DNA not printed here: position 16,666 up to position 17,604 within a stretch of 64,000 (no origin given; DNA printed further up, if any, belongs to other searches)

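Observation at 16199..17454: Tandem paralogous secreted HExxH proteins (putative novel metallopeptidase pair)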

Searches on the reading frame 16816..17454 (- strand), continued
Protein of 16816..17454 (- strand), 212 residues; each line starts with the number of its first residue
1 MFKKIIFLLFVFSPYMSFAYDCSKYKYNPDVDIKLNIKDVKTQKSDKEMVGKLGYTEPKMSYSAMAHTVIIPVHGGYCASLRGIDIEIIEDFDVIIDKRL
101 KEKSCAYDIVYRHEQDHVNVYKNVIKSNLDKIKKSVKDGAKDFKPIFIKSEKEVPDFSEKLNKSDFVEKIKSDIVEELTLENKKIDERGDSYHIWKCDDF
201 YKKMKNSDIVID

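Call 53: fold_search(model_id=the predicted structure, library=viral)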
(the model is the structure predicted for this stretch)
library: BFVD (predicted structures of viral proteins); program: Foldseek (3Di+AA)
matches with E <= 10: 240; with E <= 0.001: 0
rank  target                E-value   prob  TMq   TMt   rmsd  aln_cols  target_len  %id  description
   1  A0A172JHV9            6.4e-03  0.30  0.19  0.10  30.2       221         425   17  Zincin protease [Bacillus phage AR9]
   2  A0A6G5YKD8            6.8e-02  0.08  0.15  0.16  26.3       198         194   11  (no name in the UniProt tables at hand)
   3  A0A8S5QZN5            1.6e-01  0.12  0.21  0.21  37.0       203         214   11  DUF4376 domain-containing protein [Siphoviridae sp. ctyvQ1]
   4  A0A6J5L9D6            3.8e-01  0.04  0.17  0.11  22.8       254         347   12  Uncharacterized protein [uncultured Caudovirales phage]
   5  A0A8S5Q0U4            5.6e-01  0.02  0.09  0.05  20.2        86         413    8  Ubiquitin-like protein [CrAss-like virus sp. ctjK323]
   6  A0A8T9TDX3            6.4e-01  0.02  0.07  0.04  14.8        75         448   13  (no name in the UniProt tables at hand)
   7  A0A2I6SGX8            8.2e-01  0.03  0.17  0.19  22.3       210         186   10  Putative tyrosine phosphatase 1 [Microplitis mediator bracovirus]
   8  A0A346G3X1            1.0e+00  0.03  0.10  0.15  21.6       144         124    3  (no name in the UniProt tables at hand)
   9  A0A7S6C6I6            1.1e+00  0.01  0.11  0.05  20.0       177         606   12  (no name in the UniProt tables at hand)
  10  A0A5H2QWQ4            1.1e+00  0.01  0.13  0.05  32.1       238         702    9  (no name in the UniProt tables at hand)
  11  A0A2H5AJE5            1.1e+00  0.03  0.14  0.05   9.9        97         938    6  ORF1L [black bullhead herpesvirus]
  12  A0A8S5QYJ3            1.1e+00  0.02  0.15  0.05  30.9       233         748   10  Tail protein [Siphoviridae sp. ctJhT5]
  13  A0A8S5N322            1.3e+00  0.09  0.09  0.16   9.6        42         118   24  Uncharacterized protein [Caudovirales sp. ctikv1]
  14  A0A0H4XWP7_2          1.3e+00  0.05  0.20  0.06  22.9       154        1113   11  B22R protein [Salmon gill poxvirus]
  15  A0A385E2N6            1.3e+00  0.04  0.18  0.24  13.1       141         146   11  Uncharacterized protein [Gordonia phage Schmidt]
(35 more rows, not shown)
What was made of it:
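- On Zincin-fold metallopeptidase (Peptidase_MA clan): In BFVD the top hit is a 'zincin protease', but with probability 0.30 and TM 0.19 (call 53).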

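Call 59: search_dna_similar(query=P0272, collection=plasmids, mode=protein, max_evalue=0.1, max_rows=20)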
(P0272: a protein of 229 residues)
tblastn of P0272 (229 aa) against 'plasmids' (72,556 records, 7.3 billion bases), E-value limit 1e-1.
Records with a match: 2; places in all: 2; records where one place covers at least 80% of the query: 1.
Best place of each record, by identity: <60% 2.
By first word of the organism name: Methylorubrum 1; Microvirga 1.
By predicted mobility (MOB-suite, as given by PLSDB): non-mobilizable 2.
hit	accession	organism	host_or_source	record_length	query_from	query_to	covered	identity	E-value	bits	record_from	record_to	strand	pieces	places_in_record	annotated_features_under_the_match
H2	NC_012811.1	Methylorubrum extorquens AM1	-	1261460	33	229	86%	24.9%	1e-7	59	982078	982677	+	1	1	none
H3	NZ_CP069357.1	Microvirga sp. VF16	Vachellia farnesiana,Cell culture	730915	74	229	68%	31.2%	9e-16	83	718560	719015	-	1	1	hypothetical protein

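Call 60: get_annotated_region(hit=H3, flank=6000)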
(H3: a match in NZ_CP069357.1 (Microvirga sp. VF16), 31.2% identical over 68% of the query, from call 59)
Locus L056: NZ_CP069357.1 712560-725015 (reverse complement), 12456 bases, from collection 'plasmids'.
description: Microvirga sp. VF16 plasmid pMVF16-3, complete sequence
organism: Microvirga sp. VF16 (NCBI taxid 2807101)
taxonomy: Bacteria; Pseudomonadota; Alphaproteobacteria; Hyphomicrobiales; Methylobacteriaceae; Microvirga; Microvirga sp. VF16
host: -; source: Vachellia farnesiana,Cell culture; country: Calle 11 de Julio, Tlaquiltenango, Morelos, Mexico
typing (MOB-suite, as given by PLSDB): non-mobilizable
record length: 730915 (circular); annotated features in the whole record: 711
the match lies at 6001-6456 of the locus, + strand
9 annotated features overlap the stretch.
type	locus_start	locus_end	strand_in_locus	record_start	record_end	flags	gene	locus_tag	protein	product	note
CDS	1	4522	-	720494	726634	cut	-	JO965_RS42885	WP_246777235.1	lactate dehydrogenase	-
CDS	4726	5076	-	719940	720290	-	-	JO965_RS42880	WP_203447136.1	hypothetical protein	-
CDS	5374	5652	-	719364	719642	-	-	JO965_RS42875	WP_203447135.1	hypothetical protein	-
CDS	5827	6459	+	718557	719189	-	-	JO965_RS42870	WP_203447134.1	hypothetical protein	-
CDS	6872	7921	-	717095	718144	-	-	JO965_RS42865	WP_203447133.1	hypothetical protein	-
CDS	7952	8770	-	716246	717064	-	-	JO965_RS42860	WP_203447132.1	hypothetical protein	-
CDS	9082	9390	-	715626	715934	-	-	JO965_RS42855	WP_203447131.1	hypothetical protein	-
CDS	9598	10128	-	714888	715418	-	-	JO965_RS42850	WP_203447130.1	hypothetical protein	-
CDS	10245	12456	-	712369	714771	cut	-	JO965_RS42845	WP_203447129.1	DNA cytosine methyltransferase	-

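Call 61: get_annotated_region(hit=H2, flank=6000)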
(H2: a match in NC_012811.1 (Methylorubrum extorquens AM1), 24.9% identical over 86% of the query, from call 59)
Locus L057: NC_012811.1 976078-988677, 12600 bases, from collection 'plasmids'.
description: Methylorubrum extorquens AM1 megaplasmid, complete sequence
organism: Methylorubrum extorquens AM1 (NCBI taxid 272630)
taxonomy: Bacteria; Pseudomonadota; Alphaproteobacteria; Hyphomicrobiales; Methylobacteriaceae; Methylorubrum; Methylorubrum extorquens; Methylorubrum extorquens AM1
host: -; source: -; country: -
typing (MOB-suite, as given by PLSDB): non-mobilizable; replicon rep_cluster_56; mating-pair formation MPF_I
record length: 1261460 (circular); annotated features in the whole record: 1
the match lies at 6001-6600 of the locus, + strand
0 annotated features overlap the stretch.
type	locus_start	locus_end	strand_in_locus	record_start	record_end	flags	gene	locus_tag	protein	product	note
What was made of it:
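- Two members found on an alphaproteobacterial plasmid and megaplasmid are likewise not visibly secretion-linked (calls 59-61).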

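Call 63: find_encoding_contigs(protein=P0216, flank=8000, max_places=2)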
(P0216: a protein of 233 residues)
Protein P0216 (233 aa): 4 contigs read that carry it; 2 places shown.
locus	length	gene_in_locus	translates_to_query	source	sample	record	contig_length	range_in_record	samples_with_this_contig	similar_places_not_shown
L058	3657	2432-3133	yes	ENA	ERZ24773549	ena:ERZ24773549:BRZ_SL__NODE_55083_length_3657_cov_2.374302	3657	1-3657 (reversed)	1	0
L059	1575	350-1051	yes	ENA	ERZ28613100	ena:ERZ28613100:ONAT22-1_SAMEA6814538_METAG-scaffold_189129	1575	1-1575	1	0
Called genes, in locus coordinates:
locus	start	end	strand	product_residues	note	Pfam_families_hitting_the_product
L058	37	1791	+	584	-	PF03135:CagE_TrbE_VirB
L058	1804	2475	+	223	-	-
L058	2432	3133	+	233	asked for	-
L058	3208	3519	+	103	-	PF09538:FYDLN_acid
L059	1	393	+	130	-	?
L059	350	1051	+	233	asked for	-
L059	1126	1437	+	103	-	PF09538:FYDLN_acid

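Call 64: find_encoding_contigs(protein=P0211, flank=8000, max_places=2)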
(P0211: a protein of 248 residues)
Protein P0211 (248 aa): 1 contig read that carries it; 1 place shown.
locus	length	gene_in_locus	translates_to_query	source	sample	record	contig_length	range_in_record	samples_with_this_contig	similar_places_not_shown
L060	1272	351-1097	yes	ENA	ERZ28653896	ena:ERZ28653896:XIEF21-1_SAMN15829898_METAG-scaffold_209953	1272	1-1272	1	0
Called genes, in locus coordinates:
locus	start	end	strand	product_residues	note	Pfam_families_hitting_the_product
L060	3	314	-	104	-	?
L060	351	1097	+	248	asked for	-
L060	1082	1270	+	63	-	?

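Call 65: find_encoding_contigs(protein=P0251, flank=8000, max_places=2)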
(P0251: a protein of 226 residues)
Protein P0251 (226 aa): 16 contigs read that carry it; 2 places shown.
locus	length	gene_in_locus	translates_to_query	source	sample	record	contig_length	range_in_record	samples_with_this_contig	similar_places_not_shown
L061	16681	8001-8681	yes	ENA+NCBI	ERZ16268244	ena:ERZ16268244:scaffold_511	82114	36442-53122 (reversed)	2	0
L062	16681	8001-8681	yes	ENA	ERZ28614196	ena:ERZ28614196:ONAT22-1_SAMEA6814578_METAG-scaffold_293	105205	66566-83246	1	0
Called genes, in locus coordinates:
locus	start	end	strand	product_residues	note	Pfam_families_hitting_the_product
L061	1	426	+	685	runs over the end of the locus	-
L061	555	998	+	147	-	PF00364:Biotin_lipoyl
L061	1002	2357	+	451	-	PF00289:Biotin_carb_N, PF02655:ATP-grasp_3 (faint), PF02222:ATP-grasp, PF02786:CPSase_L_D2, PF07478:Dala_Dala_lig_C, PF02785:Biotin_carb_C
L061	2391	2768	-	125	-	-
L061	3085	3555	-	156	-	PF13560:HTH_31, PF01381:HTH_3, PF12844:HTH_19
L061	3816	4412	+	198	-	PF00881:Nitroreductase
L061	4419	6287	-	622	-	PF03485:Arg_tRNA_synt_N, PF00750:tRNA-synt_1d, PF05746:DALR_1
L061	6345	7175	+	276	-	PF01513:NAD_kinase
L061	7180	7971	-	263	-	PF03372:Exo_endo_phos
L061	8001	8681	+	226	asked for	-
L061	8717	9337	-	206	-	PF00881:Nitroreductase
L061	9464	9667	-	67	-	-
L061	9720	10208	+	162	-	PF13601:HTH_34 (faint), PF01047:MarR (weak), PF12802:MarR_2 (weak)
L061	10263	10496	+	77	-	PF00005:ABC_tran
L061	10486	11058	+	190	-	PF02687:FtsX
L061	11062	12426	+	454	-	PF02321:OEP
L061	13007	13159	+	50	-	-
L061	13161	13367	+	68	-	PF11149:DUF2924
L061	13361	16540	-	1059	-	PF04851:ResIII, PF00270:DEAD (faint), PF18766:SWI2_SNF2 (weak)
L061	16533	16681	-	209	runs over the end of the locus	PF14103:DUF4276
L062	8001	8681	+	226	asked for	-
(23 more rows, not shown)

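Call 78: search_protein_families(library=pfam, proteins=[P0245, P0272, P0278, P0300, P0266, P0286, P0308, P0315, P0238, P0293], max_evalue=5)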
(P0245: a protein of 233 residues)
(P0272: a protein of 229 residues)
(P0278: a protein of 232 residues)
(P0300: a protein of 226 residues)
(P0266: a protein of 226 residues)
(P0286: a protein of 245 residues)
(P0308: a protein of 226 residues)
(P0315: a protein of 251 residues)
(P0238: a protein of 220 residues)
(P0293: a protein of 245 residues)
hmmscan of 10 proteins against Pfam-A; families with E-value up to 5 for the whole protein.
P0245 (233 aa): 0 families

P0272 (229 aa): 1 family
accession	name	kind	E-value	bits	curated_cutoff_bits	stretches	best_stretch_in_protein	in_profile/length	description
PF13699.11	eCIS_core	-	0.0014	19.2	22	1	87-147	13-72/79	eCIS core domain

P0278 (232 aa): 2 families
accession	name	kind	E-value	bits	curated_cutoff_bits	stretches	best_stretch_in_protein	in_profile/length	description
PF19744.4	DUF6232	-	0.023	15.6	27.4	1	127-171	74-116/117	Family of unknown function (DUF6232)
PF02121.25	IP_trans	-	0.12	12.4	21.3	1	108-185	23-100/246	Phosphatidylinositol transfer protein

P0300 (226 aa): 3 families
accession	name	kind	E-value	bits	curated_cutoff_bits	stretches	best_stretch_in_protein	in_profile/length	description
PF19744.4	DUF6232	-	0.0032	18.3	27.4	1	7-63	64-111/117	Family of unknown function (DUF6232)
PF19753.4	DUF6240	-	0.035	13.9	26.6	1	145-208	85-147/276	Family of unknown function (DUF6240)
PF06037.17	DUF922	-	0.068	13.7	27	1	108-161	59-115/153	Bacterial protein of unknown function (DUF922)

P0266 (226 aa): 1 family
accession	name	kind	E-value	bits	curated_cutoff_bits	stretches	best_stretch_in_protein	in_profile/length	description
PF06037.17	DUF922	-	0.0035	17.9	27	1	132-214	87-151/153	Bacterial protein of unknown function (DUF922)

P0286 (245 aa): 0 families

P0308 (226 aa): 2 families
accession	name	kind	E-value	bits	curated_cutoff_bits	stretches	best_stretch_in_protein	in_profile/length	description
PF17574.7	TA_inhibitor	-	0.076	13.5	27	1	36-64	18-46/89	Inhibitor of toxin/antitoxin system (Gp4.5)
PF00647.24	EF1G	-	0.079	13.3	23.3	1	130-169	49-86/107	Elongation factor 1 gamma, conserved domain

P0315 (251 aa): 1 family
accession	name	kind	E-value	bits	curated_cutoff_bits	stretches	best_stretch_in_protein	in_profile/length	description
PF06037.17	DUF922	-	0.59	10.6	27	1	158-227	87-149/153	Bacterial protein of unknown function (DUF922)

P0238 (220 aa): 3 families
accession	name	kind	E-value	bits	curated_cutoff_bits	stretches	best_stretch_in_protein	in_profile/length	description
PF06037.17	DUF922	-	0.064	13.8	27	1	125-141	88-104/153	Bacterial protein of unknown function (DUF922)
PF21273.3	SNX17-27-31_F1_FERM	-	0.081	13.3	26.7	1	129-154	51-76/90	Sortin nexin 17/27/31, FERM domain, F1 lobe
PF03213.20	Pox_P35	-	0.11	12.2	22.3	1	65-160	152-247/323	Poxvirus P35 protein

P0293 (245 aa): 2 families
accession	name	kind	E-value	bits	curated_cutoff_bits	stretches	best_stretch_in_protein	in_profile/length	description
PF12071.13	DUF3551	-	0.07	13.7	26.5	1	103-127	11-37/78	Protein of unknown function (DUF3551)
PF23796.1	DUF7174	-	0.67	10.1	27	1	149-193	80-124/153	Family of unknown function (DUF7174)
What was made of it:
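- On DUF922 (PF06037): The relatives whose scores were displayed reach only 10.6-17.9 bits (call 78). P0266 aligns with profile positions 87-151, P0315 with 87-149, P0238 only with 88-104, and P0300 with 59-115 (call 78).
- Three of the four DUF922 hits that were displayed start at profile position 87/88, and two of them run to positions 149-151 of 153 (call 78).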

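Call 80: list_cluster_members(proteins=[window:16816-17454:-, window:16199-16813:-])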
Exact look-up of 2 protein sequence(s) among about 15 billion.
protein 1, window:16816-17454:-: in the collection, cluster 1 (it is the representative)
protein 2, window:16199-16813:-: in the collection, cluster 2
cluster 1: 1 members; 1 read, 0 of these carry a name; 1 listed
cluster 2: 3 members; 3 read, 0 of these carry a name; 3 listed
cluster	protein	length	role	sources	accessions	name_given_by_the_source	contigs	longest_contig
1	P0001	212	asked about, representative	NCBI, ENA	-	-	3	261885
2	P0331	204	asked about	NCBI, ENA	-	-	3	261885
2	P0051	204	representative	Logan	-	-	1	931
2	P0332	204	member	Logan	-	-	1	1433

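Call 84: find_encoding_contigs(protein=P0212, flank=8000, max_places=2)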
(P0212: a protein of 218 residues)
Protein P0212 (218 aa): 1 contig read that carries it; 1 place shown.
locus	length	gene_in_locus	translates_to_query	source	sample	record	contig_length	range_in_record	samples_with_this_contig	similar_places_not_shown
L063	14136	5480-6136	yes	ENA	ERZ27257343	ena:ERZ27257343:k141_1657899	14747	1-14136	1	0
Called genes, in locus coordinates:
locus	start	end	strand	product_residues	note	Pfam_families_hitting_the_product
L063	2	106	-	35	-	?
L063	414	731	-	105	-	-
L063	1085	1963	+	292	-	PF00589:Phage_integrase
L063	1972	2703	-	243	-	PF04973:NMN_transporter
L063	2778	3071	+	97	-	-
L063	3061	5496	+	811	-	PF03135:CagE_TrbE_VirB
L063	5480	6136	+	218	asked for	-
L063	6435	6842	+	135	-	-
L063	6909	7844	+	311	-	PF00535:Glycos_transf_2, PF10111:Glyco_tranf_2_2 (weak)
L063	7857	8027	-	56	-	-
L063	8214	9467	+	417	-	-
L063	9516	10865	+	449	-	PF01551:Peptidase_M23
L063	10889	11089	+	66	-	-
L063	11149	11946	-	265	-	-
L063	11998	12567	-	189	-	-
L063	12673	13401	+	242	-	PF13453:Zn_ribbon_TFIIB (weak), PF13717:Zn_ribbon_4, PF13719:Zn_ribbon_5 (weak)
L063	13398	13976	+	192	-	-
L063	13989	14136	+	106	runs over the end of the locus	-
